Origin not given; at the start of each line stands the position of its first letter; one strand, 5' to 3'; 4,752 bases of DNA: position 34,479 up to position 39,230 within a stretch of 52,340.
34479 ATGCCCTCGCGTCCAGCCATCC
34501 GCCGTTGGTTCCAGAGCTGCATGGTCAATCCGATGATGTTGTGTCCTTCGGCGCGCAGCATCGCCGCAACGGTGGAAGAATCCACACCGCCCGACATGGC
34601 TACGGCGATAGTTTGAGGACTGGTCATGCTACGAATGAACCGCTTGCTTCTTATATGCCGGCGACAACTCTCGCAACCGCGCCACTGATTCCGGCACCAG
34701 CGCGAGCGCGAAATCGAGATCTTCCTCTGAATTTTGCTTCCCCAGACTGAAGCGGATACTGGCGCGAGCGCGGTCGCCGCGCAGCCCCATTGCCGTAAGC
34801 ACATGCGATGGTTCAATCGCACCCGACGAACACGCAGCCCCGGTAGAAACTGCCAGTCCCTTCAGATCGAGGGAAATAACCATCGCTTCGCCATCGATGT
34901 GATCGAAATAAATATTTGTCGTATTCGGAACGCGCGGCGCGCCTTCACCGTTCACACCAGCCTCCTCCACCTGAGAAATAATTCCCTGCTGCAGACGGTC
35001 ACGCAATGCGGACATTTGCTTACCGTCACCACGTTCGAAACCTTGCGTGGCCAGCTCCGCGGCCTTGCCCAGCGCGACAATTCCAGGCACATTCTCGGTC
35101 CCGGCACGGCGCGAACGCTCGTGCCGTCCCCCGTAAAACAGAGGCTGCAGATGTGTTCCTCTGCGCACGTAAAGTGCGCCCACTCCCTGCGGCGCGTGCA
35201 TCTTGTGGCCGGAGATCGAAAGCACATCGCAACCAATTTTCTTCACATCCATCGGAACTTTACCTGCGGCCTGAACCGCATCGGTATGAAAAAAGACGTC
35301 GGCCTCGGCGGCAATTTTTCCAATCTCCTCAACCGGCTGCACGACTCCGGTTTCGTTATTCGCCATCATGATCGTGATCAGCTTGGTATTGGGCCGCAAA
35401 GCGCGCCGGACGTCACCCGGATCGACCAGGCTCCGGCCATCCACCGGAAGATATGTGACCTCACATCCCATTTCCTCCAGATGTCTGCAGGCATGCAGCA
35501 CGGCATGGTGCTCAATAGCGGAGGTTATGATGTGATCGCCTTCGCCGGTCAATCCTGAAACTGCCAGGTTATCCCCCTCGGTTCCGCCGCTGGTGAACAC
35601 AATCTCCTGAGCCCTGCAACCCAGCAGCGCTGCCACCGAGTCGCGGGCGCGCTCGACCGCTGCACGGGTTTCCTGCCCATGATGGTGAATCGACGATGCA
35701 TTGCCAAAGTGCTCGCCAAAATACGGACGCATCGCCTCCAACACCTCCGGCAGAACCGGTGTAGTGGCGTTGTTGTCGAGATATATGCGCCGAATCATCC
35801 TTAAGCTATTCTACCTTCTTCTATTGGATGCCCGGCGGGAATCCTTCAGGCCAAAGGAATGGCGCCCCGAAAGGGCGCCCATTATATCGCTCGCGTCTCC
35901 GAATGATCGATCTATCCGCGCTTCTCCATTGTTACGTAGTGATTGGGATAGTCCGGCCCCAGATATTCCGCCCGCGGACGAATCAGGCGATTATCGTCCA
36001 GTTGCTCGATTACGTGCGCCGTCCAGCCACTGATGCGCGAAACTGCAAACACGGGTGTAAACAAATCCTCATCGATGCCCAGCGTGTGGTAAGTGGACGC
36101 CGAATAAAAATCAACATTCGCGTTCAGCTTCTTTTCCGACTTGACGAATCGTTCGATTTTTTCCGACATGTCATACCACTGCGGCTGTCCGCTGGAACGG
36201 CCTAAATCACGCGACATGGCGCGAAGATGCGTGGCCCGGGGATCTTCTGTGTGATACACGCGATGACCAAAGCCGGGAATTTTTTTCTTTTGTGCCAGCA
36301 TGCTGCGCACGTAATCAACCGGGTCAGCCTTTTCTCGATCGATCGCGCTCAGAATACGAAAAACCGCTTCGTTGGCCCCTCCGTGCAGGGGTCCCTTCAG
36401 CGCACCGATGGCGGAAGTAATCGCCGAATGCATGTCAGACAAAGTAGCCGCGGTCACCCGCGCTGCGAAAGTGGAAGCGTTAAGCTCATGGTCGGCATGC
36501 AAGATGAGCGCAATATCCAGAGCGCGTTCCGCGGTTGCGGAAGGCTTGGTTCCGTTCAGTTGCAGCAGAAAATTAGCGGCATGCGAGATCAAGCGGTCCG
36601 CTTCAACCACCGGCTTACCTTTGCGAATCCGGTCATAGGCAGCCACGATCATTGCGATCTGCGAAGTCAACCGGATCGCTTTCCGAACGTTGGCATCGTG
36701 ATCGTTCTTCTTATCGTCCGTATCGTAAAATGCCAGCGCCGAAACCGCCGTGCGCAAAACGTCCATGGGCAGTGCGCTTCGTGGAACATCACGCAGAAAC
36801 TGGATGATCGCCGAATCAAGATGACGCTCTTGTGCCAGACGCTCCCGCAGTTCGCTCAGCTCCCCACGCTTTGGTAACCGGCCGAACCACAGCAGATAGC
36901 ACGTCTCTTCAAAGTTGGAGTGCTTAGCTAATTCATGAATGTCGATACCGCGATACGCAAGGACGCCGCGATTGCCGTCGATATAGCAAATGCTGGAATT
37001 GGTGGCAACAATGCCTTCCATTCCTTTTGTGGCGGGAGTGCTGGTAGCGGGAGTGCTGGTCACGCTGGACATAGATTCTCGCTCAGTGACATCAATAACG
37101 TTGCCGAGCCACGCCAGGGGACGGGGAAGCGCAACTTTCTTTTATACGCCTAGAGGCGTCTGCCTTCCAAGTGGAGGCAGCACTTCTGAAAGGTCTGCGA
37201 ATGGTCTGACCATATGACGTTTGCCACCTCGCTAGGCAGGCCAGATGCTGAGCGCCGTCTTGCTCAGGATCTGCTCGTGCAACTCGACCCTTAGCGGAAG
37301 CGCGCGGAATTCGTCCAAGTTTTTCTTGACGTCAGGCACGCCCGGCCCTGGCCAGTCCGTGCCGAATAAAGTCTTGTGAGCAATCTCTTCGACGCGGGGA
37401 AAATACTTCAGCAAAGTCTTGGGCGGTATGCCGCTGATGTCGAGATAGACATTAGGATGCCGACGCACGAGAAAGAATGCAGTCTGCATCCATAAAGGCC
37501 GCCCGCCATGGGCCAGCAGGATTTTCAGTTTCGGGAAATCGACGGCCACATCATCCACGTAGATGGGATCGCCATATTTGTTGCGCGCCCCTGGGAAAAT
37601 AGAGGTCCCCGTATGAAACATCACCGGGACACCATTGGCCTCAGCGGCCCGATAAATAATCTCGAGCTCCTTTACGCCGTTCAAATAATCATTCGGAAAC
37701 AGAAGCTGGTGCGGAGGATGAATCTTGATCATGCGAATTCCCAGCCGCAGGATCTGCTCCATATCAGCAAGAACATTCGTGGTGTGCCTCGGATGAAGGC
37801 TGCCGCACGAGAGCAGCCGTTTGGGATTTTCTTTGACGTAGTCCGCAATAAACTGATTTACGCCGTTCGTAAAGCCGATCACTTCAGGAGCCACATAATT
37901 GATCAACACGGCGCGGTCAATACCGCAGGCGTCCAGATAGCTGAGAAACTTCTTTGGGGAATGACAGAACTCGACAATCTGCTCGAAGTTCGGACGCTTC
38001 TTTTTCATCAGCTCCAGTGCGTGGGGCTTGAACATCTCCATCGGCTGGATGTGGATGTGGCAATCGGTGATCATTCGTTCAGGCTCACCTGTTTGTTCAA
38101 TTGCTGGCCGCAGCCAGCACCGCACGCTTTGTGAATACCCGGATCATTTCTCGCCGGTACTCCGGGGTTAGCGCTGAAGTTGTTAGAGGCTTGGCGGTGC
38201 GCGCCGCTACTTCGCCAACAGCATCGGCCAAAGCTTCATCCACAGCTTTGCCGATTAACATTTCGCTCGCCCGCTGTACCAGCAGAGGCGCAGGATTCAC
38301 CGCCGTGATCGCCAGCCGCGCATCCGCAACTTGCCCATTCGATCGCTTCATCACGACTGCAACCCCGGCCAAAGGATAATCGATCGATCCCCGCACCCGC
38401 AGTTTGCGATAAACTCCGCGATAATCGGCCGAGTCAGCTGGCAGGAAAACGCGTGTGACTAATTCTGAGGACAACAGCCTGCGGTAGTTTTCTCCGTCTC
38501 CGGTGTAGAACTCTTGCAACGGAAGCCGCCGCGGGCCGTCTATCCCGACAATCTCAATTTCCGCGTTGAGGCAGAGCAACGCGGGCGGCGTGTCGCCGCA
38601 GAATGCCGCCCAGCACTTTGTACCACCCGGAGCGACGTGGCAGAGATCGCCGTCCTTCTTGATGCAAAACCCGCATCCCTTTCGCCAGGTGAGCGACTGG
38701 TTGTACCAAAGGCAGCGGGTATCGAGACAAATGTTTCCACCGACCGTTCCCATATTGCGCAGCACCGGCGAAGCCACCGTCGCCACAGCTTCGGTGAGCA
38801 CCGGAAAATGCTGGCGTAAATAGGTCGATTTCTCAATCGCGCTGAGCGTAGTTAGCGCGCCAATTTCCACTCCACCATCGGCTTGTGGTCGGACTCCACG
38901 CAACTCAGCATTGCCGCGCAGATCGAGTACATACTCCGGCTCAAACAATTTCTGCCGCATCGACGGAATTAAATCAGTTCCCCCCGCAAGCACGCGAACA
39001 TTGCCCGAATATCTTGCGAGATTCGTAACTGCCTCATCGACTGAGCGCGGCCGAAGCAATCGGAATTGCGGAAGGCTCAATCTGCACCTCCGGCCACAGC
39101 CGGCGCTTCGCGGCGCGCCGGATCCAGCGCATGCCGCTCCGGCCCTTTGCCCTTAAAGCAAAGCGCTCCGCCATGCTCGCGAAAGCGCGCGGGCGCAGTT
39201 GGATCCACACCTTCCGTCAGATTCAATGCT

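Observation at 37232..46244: Nine-gene cluster joins an HcrCAB-like Mo/FAD/Fe-S enzyme to a BoxB-like di-iron oxygenase and two small crotonases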

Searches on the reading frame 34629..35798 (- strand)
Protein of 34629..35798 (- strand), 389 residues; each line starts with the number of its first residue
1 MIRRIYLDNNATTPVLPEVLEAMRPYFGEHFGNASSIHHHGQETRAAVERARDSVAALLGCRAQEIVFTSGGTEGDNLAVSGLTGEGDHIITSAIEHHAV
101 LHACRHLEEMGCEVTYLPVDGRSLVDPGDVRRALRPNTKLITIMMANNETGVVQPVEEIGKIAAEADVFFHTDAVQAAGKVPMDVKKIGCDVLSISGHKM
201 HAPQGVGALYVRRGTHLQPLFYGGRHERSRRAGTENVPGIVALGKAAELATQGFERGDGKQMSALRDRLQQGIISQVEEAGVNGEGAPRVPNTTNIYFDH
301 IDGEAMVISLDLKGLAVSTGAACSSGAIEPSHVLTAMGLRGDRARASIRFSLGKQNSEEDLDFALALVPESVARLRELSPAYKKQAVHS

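Call 90: search_protein_families(library=pfam, proteins=[window:34629-35798:-], max_evalue=0.001)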
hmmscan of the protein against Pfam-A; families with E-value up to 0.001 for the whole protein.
window:34629-35798:- (389 aa): 5 families
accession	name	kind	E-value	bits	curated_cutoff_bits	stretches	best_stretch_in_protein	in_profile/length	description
PF00266.25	Aminotran_5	-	9.4e-90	301.7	21.5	1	5-362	1-369/371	Aminotransferase class-V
PF01212.27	Beta_elim_lyase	-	3e-10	40.3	27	1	46-205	32-206/288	Beta-eliminating lyase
PF01041.23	DegT_DnrJ_EryC1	-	6.5e-08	32.6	19.8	1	55-188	33-159/360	DegT/DnrJ/EryC1/StrS aminotransferase family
PF00155.27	Aminotran_1_2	-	1.7e-06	27.9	19.7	1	15-164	18-173/361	Aminotransferase class I and II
PF01053.26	Cys_Met_Meta_PP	-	8.9e-06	24.9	27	1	53-199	59-198/381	Cys/Met metabolism PLP-dependent enzyme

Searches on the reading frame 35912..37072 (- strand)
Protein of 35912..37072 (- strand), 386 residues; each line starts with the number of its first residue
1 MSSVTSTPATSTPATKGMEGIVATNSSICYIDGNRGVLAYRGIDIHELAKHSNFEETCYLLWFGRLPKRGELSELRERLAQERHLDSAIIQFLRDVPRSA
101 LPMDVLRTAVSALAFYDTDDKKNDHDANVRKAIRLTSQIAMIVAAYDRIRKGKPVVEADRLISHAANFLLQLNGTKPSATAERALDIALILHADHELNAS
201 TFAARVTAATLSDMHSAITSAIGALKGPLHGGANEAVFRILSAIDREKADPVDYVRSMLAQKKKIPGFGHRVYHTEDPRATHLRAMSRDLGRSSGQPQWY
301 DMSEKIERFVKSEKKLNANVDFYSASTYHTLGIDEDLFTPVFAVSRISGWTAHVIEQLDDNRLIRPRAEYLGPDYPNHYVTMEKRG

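Call 90: search_protein_families(library=pfam, proteins=[window:35912-37072:-], max_evalue=0.001)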
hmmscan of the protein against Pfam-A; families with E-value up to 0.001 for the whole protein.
window:35912-37072:- (386 aa): 1 family
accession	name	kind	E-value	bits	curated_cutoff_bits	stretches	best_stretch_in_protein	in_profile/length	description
PF00285.26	Citrate_synt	-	7.6e-132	440.1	27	1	17-367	1-357/357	Citrate synthase, C-terminal domain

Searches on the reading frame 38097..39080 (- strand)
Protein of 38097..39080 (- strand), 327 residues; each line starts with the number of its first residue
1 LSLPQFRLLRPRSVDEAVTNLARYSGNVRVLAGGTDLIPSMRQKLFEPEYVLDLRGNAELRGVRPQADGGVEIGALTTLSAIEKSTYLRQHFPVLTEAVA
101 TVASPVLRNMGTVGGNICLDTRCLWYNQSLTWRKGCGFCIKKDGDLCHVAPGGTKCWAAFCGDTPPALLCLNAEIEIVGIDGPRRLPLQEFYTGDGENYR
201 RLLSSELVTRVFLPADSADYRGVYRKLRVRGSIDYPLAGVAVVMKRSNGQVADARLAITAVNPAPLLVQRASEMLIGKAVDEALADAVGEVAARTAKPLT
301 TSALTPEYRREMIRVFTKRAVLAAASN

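Call 3: search_protein_families(library=pfam, proteins=[window:38097-39080:-], max_evalue=0.001)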
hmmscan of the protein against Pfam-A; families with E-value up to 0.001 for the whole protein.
window:38097-39080:- (327 aa): 2 families
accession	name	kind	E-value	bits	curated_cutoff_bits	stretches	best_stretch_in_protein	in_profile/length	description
PF00941.27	FAD_binding_5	-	1.1e-41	143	27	1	5-215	2-169/170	FAD binding domain in molybdopterin dehydrogenase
PF03450.22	CO_deh_flav_C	-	3.1e-18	66.2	25.5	1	224-323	3-101/102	CO dehydrogenase flavoprotein C-terminal domain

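Call 4: search_protein_families(library=ncbifam, proteins=[window:38097-39080:-], max_evalue=0.001)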
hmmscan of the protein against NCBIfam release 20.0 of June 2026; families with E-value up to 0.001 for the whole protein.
window:38097-39080:- (327 aa): 7 families
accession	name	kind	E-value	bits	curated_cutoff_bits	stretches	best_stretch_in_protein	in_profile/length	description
TIGR03195.1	4hydrxCoA_B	equivalog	1.4e-97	326.7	404.55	1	3-321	2-316/321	4-hydroxybenzoyl-CoA reductase subunit beta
NF043083.1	XdhB_XDHase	equivalog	5.6e-54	183.2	310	2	152-325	112-284/289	xanthine dehydrogenase subunit XdhB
NF041019.1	glyceraldDH_beta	equivalog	4.5e-53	180.3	350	2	152-322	112-278/280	glyceraldehyde dehydrogenase subunit beta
NF007427.0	PRK09971.1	equivalog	5.8e-50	170.1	287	2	8-118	7-116/292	xanthine dehydrogenase FAD-binding subunit XdhB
TIGR02963.1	xanthine_xdhA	equivalog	1.6e-31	109.5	467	2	158-320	303-464/468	xanthine dehydrogenase small subunit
TIGR03199.1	pucC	equivalog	6.6e-22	78.1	306.05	2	11-119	1-108/264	xanthine dehydrogenase subunit C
TIGR03312.1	Se_sel_red_FAD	hypoth_equivalog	3e-06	26.6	241.5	1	8-118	4-107/257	molybdopterin-dependent oxidoreductase FAD-binding subunit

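Call 7: search_solved_structures(query=window:38097-39080:-, max_evalue=1e-10, show_alignments=1)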
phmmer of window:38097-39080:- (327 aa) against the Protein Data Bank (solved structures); distinct sequences matched with E-value up to 1e-10: 13.
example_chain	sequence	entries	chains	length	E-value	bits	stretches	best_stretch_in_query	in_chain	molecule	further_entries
1rm6_B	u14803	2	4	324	3.3e-65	223.6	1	3-321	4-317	4-hydroxybenzoyl-CoA reductase beta subunit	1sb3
1zxi_C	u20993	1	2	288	1.4e-36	129.5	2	6-117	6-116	Carbon monoxide dehydrogenase medium chain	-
1n5w_C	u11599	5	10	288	2e-36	129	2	6-117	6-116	Carbon monoxide dehydrogenase medium chain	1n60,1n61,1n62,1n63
1ffu_C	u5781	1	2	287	7.1e-36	127.2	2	3-118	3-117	CUTM, FLAVOPROTEIN OF CARBON MONOXIDE DEHYDROGENASE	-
1ffv_C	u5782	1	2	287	1.8e-34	122.6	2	3-118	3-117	CUTM, FLAVOPROTEIN OF CARBON MONOXIDE DEHYDROGENASE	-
4zoh_B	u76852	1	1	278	5e-33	117.8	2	162-324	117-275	Putative oxidoreductase FAD-binding subunit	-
3hrd_C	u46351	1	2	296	1.1e-26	97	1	5-118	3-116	Nicotinate dehydrogenase FAD-subunit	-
5y6q_B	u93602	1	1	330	1.8e-26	96.3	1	15-301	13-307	Aldehyde oxidase medium subunit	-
8uem_B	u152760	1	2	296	1.6e-25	93.1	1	6-119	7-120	Carbon monoxide dehydrogenase medium chain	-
7dqx_B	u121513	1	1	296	2.3e-23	86.1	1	3-118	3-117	6-hydroxypseudooxynicotine dehydrogenase complex subunit alpha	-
7dqx_E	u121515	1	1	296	4e-23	85.3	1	3-118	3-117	6-hydroxypseudooxynicotine dehydrogenase complex subunit alpha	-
5g5g_B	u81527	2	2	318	4e-21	78.7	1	14-275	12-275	PUTATIVE XANTHINE DEHYDROGENASE YAGR MOLYBDENUM-BINDING SU SUBUNIT | Aldehyde oxidoreductase FAD-binding subunit PaoB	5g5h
1t3q_C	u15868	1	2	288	7e-21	77.9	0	1-118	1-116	quinoline 2-oxidoreductase medium subunit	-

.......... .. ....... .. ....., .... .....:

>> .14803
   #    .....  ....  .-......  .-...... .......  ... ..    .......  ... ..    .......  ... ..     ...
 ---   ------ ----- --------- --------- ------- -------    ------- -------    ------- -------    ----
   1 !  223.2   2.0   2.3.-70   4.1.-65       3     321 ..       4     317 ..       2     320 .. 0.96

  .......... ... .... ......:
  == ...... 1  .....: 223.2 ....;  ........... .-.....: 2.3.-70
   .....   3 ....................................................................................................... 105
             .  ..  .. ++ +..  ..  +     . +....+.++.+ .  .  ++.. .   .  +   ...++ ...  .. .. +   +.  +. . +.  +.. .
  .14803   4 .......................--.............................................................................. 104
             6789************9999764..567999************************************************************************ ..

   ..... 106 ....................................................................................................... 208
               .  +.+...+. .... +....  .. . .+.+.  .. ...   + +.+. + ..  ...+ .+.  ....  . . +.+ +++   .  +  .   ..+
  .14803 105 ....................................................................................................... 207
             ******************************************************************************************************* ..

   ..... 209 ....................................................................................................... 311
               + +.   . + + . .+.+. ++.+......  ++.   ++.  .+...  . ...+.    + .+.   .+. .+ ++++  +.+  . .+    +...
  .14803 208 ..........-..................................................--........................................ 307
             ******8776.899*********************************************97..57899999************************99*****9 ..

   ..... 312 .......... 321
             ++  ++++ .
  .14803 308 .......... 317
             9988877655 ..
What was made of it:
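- On Furoyl-CoA dehydrogenase (HmfABC): The 4-HBCR equivalog score and the Cys loop argue against it indirectly (calls 4, 7).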
